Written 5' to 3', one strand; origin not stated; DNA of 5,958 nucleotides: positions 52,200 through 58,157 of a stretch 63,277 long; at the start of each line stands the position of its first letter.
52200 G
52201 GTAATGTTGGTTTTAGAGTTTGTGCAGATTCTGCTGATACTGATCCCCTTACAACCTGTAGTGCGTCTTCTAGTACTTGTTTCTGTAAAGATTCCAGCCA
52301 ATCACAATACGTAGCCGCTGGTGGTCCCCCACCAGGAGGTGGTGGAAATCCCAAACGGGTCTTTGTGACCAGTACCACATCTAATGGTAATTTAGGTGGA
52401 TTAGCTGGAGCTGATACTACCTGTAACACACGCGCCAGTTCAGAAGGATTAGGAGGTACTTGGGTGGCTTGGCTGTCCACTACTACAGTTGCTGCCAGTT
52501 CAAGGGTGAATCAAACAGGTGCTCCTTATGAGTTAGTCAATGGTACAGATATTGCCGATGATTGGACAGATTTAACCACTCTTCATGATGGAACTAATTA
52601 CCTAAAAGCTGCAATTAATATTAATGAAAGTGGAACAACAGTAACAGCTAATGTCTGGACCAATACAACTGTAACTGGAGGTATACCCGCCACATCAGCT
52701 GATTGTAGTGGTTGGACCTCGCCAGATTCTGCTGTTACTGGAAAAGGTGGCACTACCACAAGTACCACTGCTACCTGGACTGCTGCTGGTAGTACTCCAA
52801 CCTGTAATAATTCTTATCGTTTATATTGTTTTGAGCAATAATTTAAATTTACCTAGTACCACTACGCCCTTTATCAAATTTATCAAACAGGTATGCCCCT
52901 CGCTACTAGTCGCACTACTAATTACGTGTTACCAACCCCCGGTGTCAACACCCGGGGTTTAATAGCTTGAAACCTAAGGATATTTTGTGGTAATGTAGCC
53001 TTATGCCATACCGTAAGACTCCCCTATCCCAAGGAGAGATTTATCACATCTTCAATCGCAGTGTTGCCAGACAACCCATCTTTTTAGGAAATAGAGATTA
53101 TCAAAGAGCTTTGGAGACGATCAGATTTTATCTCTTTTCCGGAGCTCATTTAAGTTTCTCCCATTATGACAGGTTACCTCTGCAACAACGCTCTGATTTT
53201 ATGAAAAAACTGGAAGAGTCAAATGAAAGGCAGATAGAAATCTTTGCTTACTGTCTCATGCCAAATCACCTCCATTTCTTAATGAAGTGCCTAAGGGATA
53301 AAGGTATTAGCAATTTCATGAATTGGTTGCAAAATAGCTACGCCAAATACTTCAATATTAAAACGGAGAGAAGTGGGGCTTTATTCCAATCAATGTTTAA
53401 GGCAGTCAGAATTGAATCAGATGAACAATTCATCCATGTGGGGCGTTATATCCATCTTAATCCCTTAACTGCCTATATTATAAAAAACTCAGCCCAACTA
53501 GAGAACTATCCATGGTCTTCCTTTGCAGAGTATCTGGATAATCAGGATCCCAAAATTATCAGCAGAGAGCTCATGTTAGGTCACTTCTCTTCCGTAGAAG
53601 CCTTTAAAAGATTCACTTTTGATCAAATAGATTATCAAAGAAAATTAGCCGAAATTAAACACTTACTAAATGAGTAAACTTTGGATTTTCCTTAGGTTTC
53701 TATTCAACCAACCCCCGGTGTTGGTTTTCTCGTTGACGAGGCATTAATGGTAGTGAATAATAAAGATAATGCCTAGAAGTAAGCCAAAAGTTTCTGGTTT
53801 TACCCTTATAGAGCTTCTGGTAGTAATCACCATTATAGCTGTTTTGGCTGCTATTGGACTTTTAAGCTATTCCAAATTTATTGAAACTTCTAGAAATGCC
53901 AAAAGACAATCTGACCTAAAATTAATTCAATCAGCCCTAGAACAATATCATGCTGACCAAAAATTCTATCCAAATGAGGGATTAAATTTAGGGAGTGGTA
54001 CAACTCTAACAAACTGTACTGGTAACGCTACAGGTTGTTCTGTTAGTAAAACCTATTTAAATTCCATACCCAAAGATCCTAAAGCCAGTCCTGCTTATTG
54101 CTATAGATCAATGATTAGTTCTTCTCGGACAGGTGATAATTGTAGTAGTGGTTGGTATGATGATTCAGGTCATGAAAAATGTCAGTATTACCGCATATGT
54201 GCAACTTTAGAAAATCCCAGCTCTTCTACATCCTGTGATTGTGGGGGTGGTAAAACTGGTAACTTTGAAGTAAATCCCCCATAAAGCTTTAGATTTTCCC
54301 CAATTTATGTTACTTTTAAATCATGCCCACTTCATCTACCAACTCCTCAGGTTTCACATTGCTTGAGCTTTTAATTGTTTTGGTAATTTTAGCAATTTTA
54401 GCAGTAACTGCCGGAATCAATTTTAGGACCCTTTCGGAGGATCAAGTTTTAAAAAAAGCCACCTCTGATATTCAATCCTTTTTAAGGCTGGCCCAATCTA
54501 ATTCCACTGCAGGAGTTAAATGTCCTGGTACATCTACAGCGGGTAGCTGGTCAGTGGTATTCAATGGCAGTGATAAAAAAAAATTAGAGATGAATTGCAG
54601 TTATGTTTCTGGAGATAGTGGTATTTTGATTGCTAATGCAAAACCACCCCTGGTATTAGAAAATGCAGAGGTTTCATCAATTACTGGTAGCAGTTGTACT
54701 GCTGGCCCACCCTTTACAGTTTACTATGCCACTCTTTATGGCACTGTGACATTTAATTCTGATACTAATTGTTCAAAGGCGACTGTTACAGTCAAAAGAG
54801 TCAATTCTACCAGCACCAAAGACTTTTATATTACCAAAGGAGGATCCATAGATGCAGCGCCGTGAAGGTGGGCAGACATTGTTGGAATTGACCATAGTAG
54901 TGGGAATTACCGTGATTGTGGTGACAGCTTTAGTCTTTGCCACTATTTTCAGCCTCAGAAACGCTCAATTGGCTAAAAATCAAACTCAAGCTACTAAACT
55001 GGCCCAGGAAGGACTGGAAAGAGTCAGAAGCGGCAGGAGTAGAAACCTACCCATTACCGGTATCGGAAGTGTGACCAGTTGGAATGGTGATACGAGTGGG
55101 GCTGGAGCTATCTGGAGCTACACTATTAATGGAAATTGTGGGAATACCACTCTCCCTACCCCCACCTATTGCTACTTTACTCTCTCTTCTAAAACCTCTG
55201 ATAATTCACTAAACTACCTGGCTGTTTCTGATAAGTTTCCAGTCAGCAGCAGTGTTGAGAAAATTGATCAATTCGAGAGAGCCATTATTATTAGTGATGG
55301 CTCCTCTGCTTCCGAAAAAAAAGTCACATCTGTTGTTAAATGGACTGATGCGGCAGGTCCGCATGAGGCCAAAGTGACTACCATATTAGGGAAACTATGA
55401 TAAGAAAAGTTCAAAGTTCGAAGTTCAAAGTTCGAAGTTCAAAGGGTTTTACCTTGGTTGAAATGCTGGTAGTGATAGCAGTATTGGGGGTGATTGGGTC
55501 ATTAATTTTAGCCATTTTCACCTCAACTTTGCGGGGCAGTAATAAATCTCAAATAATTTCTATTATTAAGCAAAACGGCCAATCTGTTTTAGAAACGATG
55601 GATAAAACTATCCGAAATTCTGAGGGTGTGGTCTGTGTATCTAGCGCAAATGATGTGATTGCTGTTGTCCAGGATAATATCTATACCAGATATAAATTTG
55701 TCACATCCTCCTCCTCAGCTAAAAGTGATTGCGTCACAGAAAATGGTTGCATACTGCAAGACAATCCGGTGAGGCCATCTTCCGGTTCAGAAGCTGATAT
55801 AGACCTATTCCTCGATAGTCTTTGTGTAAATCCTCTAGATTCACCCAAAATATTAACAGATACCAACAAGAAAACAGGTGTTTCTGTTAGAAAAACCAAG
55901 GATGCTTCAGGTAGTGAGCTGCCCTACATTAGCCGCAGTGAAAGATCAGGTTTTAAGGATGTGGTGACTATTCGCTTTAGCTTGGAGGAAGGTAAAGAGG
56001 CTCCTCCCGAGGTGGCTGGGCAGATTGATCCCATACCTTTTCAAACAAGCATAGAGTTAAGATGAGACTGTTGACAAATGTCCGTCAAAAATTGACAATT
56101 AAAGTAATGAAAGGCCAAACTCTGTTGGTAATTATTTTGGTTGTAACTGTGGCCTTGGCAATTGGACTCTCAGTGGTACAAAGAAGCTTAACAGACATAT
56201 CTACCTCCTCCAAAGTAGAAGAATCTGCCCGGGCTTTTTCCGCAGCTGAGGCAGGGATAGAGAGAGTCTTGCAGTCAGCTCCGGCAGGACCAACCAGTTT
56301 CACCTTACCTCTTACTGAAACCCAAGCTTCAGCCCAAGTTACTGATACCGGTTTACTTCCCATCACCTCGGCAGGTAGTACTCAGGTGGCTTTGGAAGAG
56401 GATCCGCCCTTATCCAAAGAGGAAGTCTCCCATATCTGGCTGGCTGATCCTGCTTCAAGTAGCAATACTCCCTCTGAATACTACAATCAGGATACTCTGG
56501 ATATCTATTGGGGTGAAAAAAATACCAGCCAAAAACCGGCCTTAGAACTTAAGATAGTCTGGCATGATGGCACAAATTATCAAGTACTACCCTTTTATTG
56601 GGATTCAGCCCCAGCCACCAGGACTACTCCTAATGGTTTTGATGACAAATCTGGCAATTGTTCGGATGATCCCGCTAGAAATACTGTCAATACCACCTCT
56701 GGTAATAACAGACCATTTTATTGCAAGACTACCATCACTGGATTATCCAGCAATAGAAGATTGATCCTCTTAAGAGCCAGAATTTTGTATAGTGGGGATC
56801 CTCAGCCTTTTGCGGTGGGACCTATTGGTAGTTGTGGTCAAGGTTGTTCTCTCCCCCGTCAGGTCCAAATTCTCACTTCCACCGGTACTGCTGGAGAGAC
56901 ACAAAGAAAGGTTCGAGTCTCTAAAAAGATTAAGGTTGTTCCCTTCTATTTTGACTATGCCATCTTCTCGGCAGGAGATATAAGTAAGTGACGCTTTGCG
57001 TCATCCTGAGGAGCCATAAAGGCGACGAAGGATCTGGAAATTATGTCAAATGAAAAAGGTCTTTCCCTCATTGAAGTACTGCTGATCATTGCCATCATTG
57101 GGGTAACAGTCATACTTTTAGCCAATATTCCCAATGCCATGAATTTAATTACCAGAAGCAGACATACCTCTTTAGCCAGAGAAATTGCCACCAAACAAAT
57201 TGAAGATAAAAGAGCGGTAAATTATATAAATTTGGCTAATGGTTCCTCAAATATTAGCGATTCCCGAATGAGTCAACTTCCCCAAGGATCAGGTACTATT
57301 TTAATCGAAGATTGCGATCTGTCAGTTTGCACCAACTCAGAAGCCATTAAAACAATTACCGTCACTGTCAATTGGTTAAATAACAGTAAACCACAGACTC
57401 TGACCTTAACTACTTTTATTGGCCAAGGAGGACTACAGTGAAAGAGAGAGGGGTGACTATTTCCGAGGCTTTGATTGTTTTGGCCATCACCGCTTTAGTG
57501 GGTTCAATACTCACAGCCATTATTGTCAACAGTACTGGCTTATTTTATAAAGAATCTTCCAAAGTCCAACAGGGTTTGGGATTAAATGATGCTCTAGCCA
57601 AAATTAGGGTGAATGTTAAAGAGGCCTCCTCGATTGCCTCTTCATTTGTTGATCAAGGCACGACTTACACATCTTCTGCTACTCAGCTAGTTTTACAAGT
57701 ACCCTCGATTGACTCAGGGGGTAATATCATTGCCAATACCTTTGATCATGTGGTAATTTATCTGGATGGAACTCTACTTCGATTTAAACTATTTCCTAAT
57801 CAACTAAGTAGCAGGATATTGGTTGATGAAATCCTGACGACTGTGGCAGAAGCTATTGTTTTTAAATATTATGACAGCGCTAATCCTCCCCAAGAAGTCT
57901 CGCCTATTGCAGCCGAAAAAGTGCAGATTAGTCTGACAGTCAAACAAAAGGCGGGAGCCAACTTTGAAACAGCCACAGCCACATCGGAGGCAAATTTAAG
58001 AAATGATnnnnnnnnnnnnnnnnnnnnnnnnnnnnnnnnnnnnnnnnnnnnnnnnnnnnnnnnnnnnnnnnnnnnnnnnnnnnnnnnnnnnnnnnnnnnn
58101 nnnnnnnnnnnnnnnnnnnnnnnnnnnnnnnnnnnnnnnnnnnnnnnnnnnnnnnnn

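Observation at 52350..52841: Type IV pilin fused to an endostatin/DUF1554-like C-terminal domain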

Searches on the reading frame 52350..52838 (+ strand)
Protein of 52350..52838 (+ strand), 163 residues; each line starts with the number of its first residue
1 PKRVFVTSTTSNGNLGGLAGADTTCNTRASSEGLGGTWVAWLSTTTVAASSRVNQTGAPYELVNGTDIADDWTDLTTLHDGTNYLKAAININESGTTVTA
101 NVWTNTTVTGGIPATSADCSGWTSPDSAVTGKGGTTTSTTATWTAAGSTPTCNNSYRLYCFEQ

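Call 3: search_protein_families(library=pfam, proteins=[window:52350-52838:+], max_evalue=10)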
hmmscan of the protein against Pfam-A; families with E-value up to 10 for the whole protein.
window:52350-52838:+ (163 aa): 2 families
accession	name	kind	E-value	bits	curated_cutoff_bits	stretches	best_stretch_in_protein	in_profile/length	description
PF06482.17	Endostatin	-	1e-08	35.4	29.4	1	9-162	8-166/170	Collagenase NC10 and Endostatin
PF07588.17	DUF1554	-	8.3e-06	26.1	27.5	1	9-138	2-135/136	Protein of unknown function (DUF1554)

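Call 4: search_protein_families(library=ncbifam, proteins=[window:52350-52838:+], max_evalue=10)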
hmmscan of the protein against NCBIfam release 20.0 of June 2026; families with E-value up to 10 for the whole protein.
window:52350-52838:+ (163 aa): 1 family
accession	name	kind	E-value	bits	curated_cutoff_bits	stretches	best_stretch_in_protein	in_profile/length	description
NF047482.1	OM_LenAB_fam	equivalog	1.2e-05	24.8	300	1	10-163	69-230/230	endostatin-like outer membrane protein, LenA/LenB family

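Call 5: search_solved_structures(query=window:52350-52838:+, max_evalue=10, show_alignments=3)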
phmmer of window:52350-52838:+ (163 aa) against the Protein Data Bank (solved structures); distinct sequences matched with E-value up to 10: 5.
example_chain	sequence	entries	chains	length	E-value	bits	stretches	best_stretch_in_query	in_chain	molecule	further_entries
1koe_A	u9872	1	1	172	1.2e-05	28.7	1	7-162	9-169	ENDOSTATIN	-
1dy0_A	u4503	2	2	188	1.7e-05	28.2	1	7-162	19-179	COLLAGEN ALPHA1(XVIII) CHAIN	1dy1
1bnl_A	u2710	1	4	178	0.00029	24.2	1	11-162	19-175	COLLAGEN XVIII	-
9kve_B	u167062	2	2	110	0.092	16.1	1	102-135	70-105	The light chain of 4C1 | 4C1 light chain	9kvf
6wjm_A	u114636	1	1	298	0.62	13.4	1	102-152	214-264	Beta-lactamase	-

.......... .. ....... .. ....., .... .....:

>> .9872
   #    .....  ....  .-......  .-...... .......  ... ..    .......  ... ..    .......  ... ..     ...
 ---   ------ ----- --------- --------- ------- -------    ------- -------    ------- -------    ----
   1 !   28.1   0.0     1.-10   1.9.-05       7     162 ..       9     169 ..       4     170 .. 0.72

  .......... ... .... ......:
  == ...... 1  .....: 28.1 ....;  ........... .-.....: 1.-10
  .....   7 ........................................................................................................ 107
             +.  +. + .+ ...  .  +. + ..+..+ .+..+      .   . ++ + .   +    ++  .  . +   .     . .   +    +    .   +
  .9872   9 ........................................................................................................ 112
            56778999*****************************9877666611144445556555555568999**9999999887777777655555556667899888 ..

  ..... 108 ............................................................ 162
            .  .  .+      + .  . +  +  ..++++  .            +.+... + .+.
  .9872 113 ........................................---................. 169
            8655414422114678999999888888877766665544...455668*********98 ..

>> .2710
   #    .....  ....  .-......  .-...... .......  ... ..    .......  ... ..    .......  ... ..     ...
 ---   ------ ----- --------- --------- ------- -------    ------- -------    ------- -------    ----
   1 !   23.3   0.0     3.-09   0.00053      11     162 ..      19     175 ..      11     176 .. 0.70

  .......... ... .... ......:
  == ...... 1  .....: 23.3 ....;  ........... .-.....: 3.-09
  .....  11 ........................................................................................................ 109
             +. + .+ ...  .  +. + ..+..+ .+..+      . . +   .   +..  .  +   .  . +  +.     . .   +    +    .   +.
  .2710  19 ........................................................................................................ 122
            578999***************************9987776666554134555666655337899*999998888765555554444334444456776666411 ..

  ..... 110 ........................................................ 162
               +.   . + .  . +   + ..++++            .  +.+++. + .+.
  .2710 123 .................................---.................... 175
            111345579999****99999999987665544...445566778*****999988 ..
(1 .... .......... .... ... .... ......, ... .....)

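Call 32: search_protein_representatives(protein=window:52350-52838:+)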
Query: 163 residues. Proteins with E-value up to 0.001 (for the whole library): 12570; up to 1e-10: 7583; up to 1e-30: 195. The best 150 are listed.
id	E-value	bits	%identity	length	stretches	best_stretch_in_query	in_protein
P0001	2.4e-97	339.8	100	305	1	1-163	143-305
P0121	5.0e-97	338.8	39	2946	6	3-162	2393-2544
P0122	2.8e-92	323.4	51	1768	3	2-163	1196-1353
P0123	2.2e-84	297.7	43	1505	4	3-163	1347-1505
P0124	7.7e-83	292.7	39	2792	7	3-163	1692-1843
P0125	3.0e-81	287.5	35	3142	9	1-161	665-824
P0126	1.5e-79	282.0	45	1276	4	3-162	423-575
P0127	2.0e-79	281.6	41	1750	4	3-163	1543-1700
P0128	7.2e-79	279.8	44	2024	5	2-163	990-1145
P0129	2.5e-76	271.5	47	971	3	2-163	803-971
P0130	7.1e-76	270.0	34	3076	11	4-163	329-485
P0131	1.1e-69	249.9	45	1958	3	3-163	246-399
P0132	5.6e-69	247.6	43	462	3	2-163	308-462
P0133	1.4e-68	246.3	44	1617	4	3-161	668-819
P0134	4.5e-66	238.2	46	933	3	3-163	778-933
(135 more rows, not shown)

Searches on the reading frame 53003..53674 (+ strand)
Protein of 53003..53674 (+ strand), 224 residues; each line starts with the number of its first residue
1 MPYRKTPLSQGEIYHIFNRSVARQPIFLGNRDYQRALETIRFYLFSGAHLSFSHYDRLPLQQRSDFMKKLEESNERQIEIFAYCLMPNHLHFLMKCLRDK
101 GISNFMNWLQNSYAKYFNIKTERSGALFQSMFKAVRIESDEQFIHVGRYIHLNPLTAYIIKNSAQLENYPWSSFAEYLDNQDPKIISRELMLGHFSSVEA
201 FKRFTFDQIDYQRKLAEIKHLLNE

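Call 9: search_protein_families(library=pfam, proteins=[window:53003-53674:+], max_evalue=0.01)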
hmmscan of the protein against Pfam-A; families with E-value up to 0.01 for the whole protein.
window:53003-53674:+ (224 aa): 1 family
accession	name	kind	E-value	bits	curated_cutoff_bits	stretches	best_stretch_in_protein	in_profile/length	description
PF01797.21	Y1_Tnp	-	5.1e-11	43.2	23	1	73-151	36-119/121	Transposase IS200 like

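Call 60: search_protein_families(library=ncbifam, proteins=[window:53003-53674:+], max_evalue=0.001)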
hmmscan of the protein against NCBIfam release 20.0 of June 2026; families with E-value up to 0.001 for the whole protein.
window:53003-53674:+ (224 aa): 1 family
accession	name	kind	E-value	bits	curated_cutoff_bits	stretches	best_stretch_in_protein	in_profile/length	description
NF047646.1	REP_Tyr_transpos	equivalog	2e-15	57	80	1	63-172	31-146/146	REP-associated tyrosine transposase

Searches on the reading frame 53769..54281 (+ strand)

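Call 9: search_protein_families(library=pfam, proteins=[window:53769-54281:+], max_evalue=0.01)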
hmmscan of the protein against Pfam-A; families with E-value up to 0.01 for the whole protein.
window:53769-54281:+ (171 aa): 3 families
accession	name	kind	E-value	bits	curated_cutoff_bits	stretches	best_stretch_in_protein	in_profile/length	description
PF07963.17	N_methyl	-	1.1e-08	34.7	21.2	1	7-30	3-26/27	Prokaryotic N-terminal methylation motif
PF08334.16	T2SSG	-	1.3e-05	25.6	21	1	39-135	7-98/108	Type II secretion system (T2SS), protein G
PF16732.10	ComP_DUS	-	0.0079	17.5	27.3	0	33-85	2-44/87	Type IV minor pilin ComP, DNA uptake sequence receptor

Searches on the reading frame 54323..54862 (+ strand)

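Call 9: search_protein_families(library=pfam, proteins=[window:54323-54862:+], max_evalue=0.01)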
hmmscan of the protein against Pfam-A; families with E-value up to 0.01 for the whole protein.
window:54323-54862:+ (180 aa): 1 family
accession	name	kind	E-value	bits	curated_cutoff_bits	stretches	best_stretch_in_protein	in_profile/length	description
PF07963.17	N_methyl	-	3.9e-08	33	21.2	1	7-30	3-26/27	Prokaryotic N-terminal methylation motif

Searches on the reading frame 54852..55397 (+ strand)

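Call 9: search_protein_families(library=pfam, proteins=[window:54852-55397:+], max_evalue=0.01)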
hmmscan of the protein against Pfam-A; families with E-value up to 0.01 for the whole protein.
window:54852-55397:+ (182 aa): 1 family
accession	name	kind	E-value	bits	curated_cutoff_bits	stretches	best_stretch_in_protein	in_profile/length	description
PF07963.17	N_methyl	-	0.0015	18.5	21.2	1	3-27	2-26/27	Prokaryotic N-terminal methylation motif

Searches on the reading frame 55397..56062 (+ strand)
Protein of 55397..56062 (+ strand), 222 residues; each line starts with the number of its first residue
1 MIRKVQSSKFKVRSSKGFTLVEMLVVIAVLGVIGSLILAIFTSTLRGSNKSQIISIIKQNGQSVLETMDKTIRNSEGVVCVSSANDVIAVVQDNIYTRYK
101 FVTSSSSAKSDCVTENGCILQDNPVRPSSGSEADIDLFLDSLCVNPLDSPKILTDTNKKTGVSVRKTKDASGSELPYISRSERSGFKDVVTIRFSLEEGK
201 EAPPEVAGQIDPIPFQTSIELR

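Call 10: search_protein_families(library=pfam, proteins=[window:55397-56062:+], max_evalue=0.01)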
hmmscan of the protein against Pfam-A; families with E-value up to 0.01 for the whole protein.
window:55397-56062:+ (222 aa): 1 family
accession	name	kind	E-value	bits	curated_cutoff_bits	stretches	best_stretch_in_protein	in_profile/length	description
PF07963.17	N_methyl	-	6.5e-07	29.1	21.2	1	13-37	2-26/27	Prokaryotic N-terminal methylation motif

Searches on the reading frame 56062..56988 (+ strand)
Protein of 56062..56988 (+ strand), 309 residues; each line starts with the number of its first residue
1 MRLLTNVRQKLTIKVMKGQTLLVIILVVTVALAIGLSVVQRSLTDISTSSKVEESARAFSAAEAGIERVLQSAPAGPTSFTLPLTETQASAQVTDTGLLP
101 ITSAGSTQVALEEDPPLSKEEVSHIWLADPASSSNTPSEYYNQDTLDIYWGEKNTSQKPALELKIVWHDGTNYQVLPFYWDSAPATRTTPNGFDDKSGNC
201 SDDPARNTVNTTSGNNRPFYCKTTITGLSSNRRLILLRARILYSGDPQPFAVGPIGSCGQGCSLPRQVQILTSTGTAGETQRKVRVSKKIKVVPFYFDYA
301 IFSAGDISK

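Call 10: search_protein_families(library=pfam, proteins=[window:56062-56988:+], max_evalue=0.01)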
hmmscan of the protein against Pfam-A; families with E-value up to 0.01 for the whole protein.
window:56062-56988:+ (309 aa): 1 family
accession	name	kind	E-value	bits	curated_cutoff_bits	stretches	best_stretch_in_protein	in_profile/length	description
PF14341.11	PilX_N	-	0.0004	20.8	25.5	1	17-67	1-51/51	PilX N-terminal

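Call 60: search_protein_families(library=ncbifam, proteins=[window:56062-56988:+], max_evalue=0.001)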
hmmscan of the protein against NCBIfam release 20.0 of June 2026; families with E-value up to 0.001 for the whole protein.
window:56062-56988:+ (309 aa): 0 families

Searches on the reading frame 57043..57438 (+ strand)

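Call 10: search_protein_families(library=pfam, proteins=[window:57043-57438:+], max_evalue=0.01)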
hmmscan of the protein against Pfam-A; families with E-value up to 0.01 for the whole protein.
window:57043-57438:+ (132 aa): 1 family
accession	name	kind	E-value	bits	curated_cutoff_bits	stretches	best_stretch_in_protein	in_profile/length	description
PF07963.17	N_methyl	-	0.00042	20.2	21.2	1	1-26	1-26/27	Prokaryotic N-terminal methylation motif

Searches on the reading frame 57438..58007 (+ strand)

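Call 10: search_protein_families(library=pfam, proteins=[window:57438-58007:+], max_evalue=0.01)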
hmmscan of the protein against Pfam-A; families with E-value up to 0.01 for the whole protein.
window:57438-58007:+ (190 aa): 1 family
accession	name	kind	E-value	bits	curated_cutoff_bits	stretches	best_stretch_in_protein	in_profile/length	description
PF07963.17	N_methyl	-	0.0022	17.9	21.2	1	2-25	3-26/27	Prokaryotic N-terminal methylation motif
